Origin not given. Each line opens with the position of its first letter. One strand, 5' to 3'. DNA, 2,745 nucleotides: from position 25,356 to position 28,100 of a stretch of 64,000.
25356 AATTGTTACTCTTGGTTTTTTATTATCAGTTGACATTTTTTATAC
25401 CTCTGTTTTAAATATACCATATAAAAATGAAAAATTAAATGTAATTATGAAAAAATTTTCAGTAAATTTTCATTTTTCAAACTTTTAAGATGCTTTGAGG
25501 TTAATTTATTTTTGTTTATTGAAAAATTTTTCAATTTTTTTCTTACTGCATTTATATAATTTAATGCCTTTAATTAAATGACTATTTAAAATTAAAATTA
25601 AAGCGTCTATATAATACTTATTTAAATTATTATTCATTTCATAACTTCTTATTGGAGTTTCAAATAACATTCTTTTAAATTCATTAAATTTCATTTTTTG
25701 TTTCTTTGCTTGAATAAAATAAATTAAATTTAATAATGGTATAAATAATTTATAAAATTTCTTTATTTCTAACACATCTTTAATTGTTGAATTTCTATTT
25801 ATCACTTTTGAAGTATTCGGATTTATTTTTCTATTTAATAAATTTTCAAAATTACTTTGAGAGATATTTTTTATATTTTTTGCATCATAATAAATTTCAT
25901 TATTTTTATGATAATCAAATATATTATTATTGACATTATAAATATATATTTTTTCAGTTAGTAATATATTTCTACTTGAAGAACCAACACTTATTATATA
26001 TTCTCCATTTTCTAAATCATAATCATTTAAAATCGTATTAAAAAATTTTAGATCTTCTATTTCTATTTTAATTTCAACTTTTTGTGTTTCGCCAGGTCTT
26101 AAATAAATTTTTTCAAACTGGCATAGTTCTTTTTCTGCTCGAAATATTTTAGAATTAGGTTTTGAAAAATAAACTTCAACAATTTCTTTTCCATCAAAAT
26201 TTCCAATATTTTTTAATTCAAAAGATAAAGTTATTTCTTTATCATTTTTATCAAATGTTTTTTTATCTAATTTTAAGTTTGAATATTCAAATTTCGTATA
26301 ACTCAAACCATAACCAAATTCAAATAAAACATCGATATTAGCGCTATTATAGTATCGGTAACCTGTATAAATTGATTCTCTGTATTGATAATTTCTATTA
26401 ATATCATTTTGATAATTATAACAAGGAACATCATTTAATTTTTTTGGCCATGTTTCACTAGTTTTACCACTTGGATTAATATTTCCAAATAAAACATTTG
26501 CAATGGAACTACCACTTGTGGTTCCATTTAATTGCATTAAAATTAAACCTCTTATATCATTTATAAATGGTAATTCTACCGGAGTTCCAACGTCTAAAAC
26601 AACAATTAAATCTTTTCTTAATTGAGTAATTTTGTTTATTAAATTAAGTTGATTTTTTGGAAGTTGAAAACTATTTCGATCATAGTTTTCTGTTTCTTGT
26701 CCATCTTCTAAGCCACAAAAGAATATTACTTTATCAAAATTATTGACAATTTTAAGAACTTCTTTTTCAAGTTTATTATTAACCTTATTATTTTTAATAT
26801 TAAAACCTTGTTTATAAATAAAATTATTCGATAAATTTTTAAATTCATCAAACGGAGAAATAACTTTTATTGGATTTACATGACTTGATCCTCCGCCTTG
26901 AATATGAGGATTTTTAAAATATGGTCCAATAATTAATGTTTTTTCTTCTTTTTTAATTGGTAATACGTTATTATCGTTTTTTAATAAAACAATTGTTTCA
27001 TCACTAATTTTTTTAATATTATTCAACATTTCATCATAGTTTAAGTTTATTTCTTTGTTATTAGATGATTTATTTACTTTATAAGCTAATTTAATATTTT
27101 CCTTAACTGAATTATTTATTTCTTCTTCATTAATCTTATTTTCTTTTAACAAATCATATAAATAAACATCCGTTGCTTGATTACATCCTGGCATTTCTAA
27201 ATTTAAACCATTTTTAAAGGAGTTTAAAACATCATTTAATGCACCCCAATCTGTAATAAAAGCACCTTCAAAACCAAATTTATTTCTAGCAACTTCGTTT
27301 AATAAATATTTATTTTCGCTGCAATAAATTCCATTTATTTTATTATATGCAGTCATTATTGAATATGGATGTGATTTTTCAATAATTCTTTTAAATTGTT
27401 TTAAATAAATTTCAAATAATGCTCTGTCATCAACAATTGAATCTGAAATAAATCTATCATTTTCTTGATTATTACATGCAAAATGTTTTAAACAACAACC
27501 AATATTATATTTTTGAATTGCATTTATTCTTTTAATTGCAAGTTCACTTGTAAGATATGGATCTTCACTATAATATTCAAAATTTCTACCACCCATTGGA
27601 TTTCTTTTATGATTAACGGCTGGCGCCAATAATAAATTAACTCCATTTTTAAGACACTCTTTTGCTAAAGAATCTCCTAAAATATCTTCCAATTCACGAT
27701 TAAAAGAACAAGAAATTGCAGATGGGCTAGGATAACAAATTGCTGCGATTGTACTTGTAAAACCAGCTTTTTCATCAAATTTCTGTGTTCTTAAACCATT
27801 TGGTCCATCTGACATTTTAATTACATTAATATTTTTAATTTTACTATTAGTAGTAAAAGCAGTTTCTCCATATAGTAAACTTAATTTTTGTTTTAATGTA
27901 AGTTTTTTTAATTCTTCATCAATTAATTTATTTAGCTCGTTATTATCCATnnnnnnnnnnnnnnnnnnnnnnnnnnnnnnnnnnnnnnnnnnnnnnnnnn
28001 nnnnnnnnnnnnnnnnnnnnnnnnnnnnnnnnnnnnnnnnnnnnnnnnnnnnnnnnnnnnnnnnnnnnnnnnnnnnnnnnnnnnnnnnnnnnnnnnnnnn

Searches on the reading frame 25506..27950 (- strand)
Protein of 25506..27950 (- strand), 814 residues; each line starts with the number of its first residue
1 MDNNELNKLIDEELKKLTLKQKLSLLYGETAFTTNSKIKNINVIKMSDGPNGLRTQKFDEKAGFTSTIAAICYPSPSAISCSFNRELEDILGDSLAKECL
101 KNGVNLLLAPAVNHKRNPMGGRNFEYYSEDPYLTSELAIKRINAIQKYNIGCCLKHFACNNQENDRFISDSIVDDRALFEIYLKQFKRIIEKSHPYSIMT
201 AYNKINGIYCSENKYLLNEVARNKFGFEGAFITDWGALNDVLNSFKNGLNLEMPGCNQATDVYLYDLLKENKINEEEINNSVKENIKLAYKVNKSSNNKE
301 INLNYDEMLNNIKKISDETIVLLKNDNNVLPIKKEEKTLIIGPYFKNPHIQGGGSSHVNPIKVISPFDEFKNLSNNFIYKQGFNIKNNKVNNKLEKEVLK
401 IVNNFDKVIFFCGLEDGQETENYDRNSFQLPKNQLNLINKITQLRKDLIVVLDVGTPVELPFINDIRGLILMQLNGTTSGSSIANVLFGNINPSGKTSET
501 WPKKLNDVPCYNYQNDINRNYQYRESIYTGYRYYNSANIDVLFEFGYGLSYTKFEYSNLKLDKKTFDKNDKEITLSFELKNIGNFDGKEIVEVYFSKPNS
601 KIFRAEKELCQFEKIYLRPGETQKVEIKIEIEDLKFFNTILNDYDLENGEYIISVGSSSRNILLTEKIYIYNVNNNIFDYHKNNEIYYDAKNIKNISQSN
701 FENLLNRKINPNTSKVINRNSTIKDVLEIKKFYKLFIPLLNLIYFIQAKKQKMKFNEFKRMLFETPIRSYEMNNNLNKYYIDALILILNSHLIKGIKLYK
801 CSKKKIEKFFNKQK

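Call 23: find_homologous_proteins(query=window:25506-27950:-, max_evalue=1e-50)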
Query window:25506-27950:- (814 aa): 7921 proteins with E <= 1e-50 among 8000 candidates; the best 120 are listed.
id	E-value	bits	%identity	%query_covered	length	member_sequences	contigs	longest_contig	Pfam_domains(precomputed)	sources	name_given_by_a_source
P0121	0.0e+0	1750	97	100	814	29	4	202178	PF01915.28,PF14310.13,PF00933.28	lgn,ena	-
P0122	1.5e-196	673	41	99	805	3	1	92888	PF01915.28,PF14310.13,PF00933.28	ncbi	-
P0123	6.7e-187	641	39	98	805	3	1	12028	PF01915.28,PF14310.13,PF00933.28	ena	-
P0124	2.3e-185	636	41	97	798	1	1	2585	PF01915.28,PF14310.13,PF00933.28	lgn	-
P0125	2.9e-182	626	39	97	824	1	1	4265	PF01915.28,PF14310.13,PF00933.28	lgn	-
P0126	4.3e-180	619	42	93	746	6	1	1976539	PF01915.28,PF14310.13,PF00933.28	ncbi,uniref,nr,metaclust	ncbi:beta-glucosidase [Thermobrachium celere]|uniref:Beta-glucosidase n=1 Tax=Thermobrachium celere 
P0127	3.1e-179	616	39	97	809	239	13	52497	PF01915.28,PF14310.13,PF00933.28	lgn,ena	-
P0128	1.0e-177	611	43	81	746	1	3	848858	PF01915.28,PF14310.13,PF00933.28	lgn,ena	-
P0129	1.1e-176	608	39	97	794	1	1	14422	PF01915.28,PF14310.13,PF00933.28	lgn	-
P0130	3.4e-176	606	38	97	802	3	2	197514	PF01915.28,PF14310.13,PF00933.28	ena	-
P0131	1.9e-175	604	40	97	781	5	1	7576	PF01915.28,PF14310.13,PF00933.28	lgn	-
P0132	7.0e-175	602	39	96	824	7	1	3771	PF01915.28,PF14310.13,PF00933.28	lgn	-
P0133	8.6e-175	601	40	96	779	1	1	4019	PF01915.28,PF14310.13,PF00933.28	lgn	-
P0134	1.0e-174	601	42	83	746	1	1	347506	PF01915.28,PF14310.13,PF00933.28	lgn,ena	-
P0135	1.7e-174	600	41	97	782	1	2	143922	PF01915.28,PF14310.13,PF00933.28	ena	-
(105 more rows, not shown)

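Call 24: find_encoding_contigs(protein=P0121, flank=10000, max_places=8)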
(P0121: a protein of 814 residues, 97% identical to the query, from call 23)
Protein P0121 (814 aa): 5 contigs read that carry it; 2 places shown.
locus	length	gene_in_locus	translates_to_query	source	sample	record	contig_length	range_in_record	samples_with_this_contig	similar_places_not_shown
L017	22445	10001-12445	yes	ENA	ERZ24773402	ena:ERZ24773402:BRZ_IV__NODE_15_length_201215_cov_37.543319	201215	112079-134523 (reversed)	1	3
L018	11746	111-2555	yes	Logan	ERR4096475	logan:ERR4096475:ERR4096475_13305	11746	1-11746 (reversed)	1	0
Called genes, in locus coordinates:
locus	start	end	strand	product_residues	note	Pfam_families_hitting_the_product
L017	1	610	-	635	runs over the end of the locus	PF00664:ABC_membrane, PF02463:SMC_N (weak), PF00005:ABC_tran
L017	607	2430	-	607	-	PF00664:ABC_membrane, PF00005:ABC_tran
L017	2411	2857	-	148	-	PF22381:Staph_reg_Sar_Rot (weak), PF01047:MarR (faint), PF12802:MarR_2 (weak)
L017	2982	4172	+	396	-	PF00465:Fe-ADH, PF13685:Fe-ADH_2 (weak), PF25137:ADH_Fe_C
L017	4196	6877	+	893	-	PF04231:Endonuclease_1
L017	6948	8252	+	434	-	PF03952:Enolase_N, PF00113:Enolase_C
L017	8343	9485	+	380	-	PF00070:Pyr_redox (faint), PF03486:HI0933_like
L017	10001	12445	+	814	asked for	PF00933:Glyco_hydro_3, PF01915:Glyco_hydro_3_C, PF14310:Fn3-like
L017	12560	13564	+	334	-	PF00356:LacI, PF00532:Peripla_BP_1, PF13407:Peripla_BP_4 (weak), PF13377:Peripla_BP_3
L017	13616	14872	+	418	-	PF00579:tRNA-synt_1b, PF22421:SYY_C-terminal, PF01479:S4 (faint)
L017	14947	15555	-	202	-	PF00163:Ribosomal_S4, PF01479:S4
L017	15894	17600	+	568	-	PF06160:EzrA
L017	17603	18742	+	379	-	PF00266:Aminotran_5, PF01212:Beta_elim_lyase (faint)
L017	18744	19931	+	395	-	PF22025:ThiI_fer, PF06508:QueC (faint), PF02926:THUMP, PF02568:ThiI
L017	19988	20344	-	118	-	PF00453:Ribosomal_L20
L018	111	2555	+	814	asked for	PF00933:Glyco_hydro_3, PF01915:Glyco_hydro_3_C, PF14310:Fn3-like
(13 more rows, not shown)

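Call 59: list_cluster_members(proteins=[P0121])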
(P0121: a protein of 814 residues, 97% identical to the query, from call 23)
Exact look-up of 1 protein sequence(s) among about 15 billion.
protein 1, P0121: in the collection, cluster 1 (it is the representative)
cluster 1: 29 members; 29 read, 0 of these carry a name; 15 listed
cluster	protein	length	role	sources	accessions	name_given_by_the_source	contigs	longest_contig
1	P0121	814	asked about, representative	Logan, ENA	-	-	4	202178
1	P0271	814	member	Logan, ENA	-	-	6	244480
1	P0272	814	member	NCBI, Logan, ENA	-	-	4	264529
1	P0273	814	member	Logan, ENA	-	-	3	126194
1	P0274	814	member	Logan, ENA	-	-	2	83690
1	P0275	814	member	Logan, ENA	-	-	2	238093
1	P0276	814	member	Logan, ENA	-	-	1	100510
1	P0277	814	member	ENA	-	-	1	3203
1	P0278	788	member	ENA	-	-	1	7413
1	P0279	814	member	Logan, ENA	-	-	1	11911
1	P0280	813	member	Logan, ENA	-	-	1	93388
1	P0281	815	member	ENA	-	-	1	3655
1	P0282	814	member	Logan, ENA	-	-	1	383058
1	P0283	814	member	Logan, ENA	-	-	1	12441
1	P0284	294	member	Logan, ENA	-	-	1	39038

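Call 60: find_encoding_contigs(protein=P0271, flank=10000, max_places=10)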
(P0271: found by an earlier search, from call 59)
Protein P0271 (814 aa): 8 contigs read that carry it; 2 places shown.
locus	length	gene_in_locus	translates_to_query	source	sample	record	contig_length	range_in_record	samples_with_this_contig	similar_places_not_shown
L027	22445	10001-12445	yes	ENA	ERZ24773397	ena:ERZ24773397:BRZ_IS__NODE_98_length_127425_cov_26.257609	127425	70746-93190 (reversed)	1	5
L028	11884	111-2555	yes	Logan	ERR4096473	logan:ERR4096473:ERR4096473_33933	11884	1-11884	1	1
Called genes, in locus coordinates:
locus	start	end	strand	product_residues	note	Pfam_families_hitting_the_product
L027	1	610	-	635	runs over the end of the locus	PF00664:ABC_membrane, PF02463:SMC_N (weak), PF00005:ABC_tran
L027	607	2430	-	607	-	PF00664:ABC_membrane, PF00005:ABC_tran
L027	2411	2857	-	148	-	PF12802:MarR_2 (weak)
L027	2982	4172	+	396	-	PF00465:Fe-ADH, PF13685:Fe-ADH_2 (weak), PF25137:ADH_Fe_C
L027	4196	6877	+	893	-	PF18998:Flg_new_2 (faint), PF04231:Endonuclease_1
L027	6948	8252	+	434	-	PF03952:Enolase_N, PF00113:Enolase_C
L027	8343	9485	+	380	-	PF00070:Pyr_redox (faint), PF03486:HI0933_like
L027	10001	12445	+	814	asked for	PF00933:Glyco_hydro_3, PF01915:Glyco_hydro_3_C, PF14310:Fn3-like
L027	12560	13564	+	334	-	PF00356:LacI, PF00532:Peripla_BP_1, PF13407:Peripla_BP_4, PF13377:Peripla_BP_3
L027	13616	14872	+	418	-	PF00579:tRNA-synt_1b, PF22421:SYY_C-terminal, PF01479:S4 (faint)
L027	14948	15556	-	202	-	PF00163:Ribosomal_S4, PF01479:S4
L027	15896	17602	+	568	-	PF06160:EzrA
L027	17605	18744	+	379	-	PF00266:Aminotran_5, PF01212:Beta_elim_lyase (weak)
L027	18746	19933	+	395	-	PF22025:ThiI_fer, PF06508:QueC (faint), PF02926:THUMP, PF02568:ThiI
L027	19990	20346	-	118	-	PF00453:Ribosomal_L20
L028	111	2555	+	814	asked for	PF00933:Glyco_hydro_3, PF01915:Glyco_hydro_3_C, PF14310:Fn3-like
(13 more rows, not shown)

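Call 61: find_encoding_contigs(protein=P0273, flank=10000, max_places=10)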
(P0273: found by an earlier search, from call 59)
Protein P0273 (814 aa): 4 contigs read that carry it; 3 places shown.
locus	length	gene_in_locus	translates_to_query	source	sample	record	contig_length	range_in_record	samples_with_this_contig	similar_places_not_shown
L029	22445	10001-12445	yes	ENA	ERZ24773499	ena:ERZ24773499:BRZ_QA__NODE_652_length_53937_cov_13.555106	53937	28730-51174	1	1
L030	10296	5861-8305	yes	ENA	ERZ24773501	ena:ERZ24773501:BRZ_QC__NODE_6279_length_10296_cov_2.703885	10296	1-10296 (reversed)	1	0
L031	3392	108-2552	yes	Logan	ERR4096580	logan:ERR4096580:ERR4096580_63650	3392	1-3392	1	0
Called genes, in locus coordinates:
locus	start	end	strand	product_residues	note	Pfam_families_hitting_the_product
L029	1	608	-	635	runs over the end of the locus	PF00664:ABC_membrane, PF02463:SMC_N (weak), PF00005:ABC_tran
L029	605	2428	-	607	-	PF00664:ABC_membrane, PF00005:ABC_tran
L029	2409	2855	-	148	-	PF22381:Staph_reg_Sar_Rot (faint), PF12802:MarR_2 (weak)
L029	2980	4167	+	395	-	PF00465:Fe-ADH, PF13685:Fe-ADH_2 (weak), PF25137:ADH_Fe_C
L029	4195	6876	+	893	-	PF18998:Flg_new_2 (faint), PF04231:Endonuclease_1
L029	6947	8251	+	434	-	PF03952:Enolase_N, PF00113:Enolase_C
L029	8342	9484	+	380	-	PF00070:Pyr_redox (faint), PF03486:HI0933_like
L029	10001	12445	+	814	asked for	PF00933:Glyco_hydro_3, PF01915:Glyco_hydro_3_C, PF14310:Fn3-like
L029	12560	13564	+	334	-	PF00356:LacI, PF00532:Peripla_BP_1, PF13407:Peripla_BP_4 (weak), PF13377:Peripla_BP_3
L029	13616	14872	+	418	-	PF00579:tRNA-synt_1b, PF22421:SYY_C-terminal, PF01479:S4 (weak)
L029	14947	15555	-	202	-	PF00163:Ribosomal_S4, PF01479:S4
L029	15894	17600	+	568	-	PF06160:EzrA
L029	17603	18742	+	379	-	PF00266:Aminotran_5, PF01212:Beta_elim_lyase (weak)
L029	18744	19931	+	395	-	PF22025:ThiI_fer, PF06508:QueC (faint), PF02926:THUMP, PF02568:ThiI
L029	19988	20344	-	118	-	PF00453:Ribosomal_L20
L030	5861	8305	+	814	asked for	PF00933:Glyco_hydro_3, PF01915:Glyco_hydro_3_C, PF14310:Fn3-like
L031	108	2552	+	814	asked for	PF00933:Glyco_hydro_3, PF01915:Glyco_hydro_3_C, PF14310:Fn3-like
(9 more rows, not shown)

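Call 62: find_encoding_contigs(protein=P0282, flank=10000, max_places=10)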
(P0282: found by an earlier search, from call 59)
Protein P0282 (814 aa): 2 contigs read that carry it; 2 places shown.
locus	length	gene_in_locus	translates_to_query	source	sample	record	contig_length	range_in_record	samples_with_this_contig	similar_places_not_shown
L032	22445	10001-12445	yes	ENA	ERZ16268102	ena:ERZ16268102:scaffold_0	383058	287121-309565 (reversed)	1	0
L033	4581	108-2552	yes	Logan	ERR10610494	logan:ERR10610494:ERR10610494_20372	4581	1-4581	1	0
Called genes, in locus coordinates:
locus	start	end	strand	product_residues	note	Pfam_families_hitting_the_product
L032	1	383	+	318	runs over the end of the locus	-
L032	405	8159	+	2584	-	PF18812:PBECR3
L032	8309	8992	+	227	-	PF12686:DUF3800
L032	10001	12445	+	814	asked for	PF00933:Glyco_hydro_3, PF01915:Glyco_hydro_3_C, PF14310:Fn3-like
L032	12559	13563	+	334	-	PF00356:LacI, PF00532:Peripla_BP_1, PF13407:Peripla_BP_4 (weak), PF13377:Peripla_BP_3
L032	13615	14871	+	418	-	PF00579:tRNA-synt_1b, PF22421:SYY_C-terminal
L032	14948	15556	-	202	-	PF00163:Ribosomal_S4, PF01479:S4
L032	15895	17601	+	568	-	PF06160:EzrA, PF26154:DUF8042 (faint)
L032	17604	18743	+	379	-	PF00155:Aminotran_1_2 (weak), PF00266:Aminotran_5, PF01212:Beta_elim_lyase (weak)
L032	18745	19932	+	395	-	PF22025:ThiI_fer, PF06508:QueC (faint), PF02926:THUMP, PF02568:ThiI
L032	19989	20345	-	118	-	PF00453:Ribosomal_L20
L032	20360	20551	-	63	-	PF01632:Ribosomal_L35p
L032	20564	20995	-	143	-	PF05198:IF3_N, PF00707:IF3_C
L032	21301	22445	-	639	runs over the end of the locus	PF07973:tRNA_SAD, PF00587:tRNA-synt_2b, PF03129:HGTP_anticodon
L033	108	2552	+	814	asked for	PF00933:Glyco_hydro_3, PF01915:Glyco_hydro_3_C, PF14310:Fn3-like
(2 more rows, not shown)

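Call 65: find_encoding_contigs(protein=P0275, flank=10000, max_places=10)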
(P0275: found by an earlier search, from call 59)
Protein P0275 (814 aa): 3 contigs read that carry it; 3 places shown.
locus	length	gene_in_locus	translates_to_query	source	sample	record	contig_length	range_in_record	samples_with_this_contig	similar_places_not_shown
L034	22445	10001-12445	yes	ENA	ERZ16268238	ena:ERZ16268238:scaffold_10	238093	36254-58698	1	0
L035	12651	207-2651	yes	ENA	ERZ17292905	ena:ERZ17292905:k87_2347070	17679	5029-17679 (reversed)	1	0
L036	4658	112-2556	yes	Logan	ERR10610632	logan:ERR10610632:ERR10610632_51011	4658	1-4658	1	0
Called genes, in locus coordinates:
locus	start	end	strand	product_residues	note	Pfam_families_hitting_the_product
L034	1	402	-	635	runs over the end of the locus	PF00664:ABC_membrane, PF02463:SMC_N (weak), PF00005:ABC_tran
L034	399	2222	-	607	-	PF00664:ABC_membrane, PF00005:ABC_tran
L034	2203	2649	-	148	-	PF01047:MarR (weak), PF12802:MarR_2 (weak)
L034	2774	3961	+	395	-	PF00465:Fe-ADH, PF13685:Fe-ADH_2 (weak), PF25137:ADH_Fe_C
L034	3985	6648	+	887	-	PF18998:Flg_new_2 (faint), PF04231:Endonuclease_1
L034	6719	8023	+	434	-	PF03952:Enolase_N, PF00113:Enolase_C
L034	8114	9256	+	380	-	PF03486:HI0933_like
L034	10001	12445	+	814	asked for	PF00933:Glyco_hydro_3, PF01915:Glyco_hydro_3_C, PF14310:Fn3-like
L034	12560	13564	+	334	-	PF00356:LacI, PF00532:Peripla_BP_1, PF13407:Peripla_BP_4 (weak), PF13377:Peripla_BP_3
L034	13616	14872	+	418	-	PF00579:tRNA-synt_1b, PF22421:SYY_C-terminal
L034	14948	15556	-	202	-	PF00163:Ribosomal_S4, PF01479:S4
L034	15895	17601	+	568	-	PF06160:EzrA, PF26154:DUF8042 (faint)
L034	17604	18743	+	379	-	PF00155:Aminotran_1_2 (weak), PF00266:Aminotran_5, PF01212:Beta_elim_lyase (weak)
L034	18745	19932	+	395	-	PF22025:ThiI_fer, PF06508:QueC (faint), PF02926:THUMP, PF02568:ThiI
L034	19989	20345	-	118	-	PF00453:Ribosomal_L20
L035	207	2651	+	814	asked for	PF00933:Glyco_hydro_3, PF01915:Glyco_hydro_3_C, PF14310:Fn3-like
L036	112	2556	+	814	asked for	PF00933:Glyco_hydro_3, PF01915:Glyco_hydro_3_C, PF14310:Fn3-like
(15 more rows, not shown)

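Call 66: find_encoding_contigs(protein=P0280, flank=10000, max_places=10)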
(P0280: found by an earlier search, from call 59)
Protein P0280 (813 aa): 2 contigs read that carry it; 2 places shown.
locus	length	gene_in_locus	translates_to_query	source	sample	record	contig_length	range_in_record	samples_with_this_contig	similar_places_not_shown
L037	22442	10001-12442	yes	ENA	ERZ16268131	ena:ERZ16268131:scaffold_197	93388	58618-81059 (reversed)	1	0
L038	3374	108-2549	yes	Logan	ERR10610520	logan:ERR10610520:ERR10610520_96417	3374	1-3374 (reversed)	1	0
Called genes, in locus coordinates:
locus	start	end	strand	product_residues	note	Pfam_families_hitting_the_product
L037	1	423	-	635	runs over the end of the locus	PF00664:ABC_membrane, PF02463:SMC_N (weak), PF00005:ABC_tran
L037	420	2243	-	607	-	PF00664:ABC_membrane, PF00005:ABC_tran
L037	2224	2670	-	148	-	PF01047:MarR (weak), PF12802:MarR_2 (weak)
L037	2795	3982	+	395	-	PF00465:Fe-ADH, PF13685:Fe-ADH_2 (weak), PF25137:ADH_Fe_C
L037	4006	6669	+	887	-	PF18998:Flg_new_2 (faint), PF04231:Endonuclease_1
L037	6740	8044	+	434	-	PF03952:Enolase_N, PF00113:Enolase_C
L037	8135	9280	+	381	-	PF03486:HI0933_like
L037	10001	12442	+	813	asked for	PF00933:Glyco_hydro_3, PF01915:Glyco_hydro_3_C, PF14310:Fn3-like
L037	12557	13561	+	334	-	PF00356:LacI, PF00532:Peripla_BP_1, PF13407:Peripla_BP_4 (weak), PF13377:Peripla_BP_3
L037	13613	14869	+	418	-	PF00579:tRNA-synt_1b, PF22421:SYY_C-terminal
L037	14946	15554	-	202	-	PF00163:Ribosomal_S4, PF01479:S4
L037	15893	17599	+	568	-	PF06160:EzrA, PF26154:DUF8042 (faint)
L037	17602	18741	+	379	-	PF00266:Aminotran_5, PF01212:Beta_elim_lyase (weak)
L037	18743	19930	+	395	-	PF22025:ThiI_fer, PF06508:QueC (faint), PF02926:THUMP, PF02568:ThiI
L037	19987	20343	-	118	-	PF00453:Ribosomal_L20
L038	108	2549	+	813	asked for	PF00933:Glyco_hydro_3, PF01915:Glyco_hydro_3_C, PF14310:Fn3-like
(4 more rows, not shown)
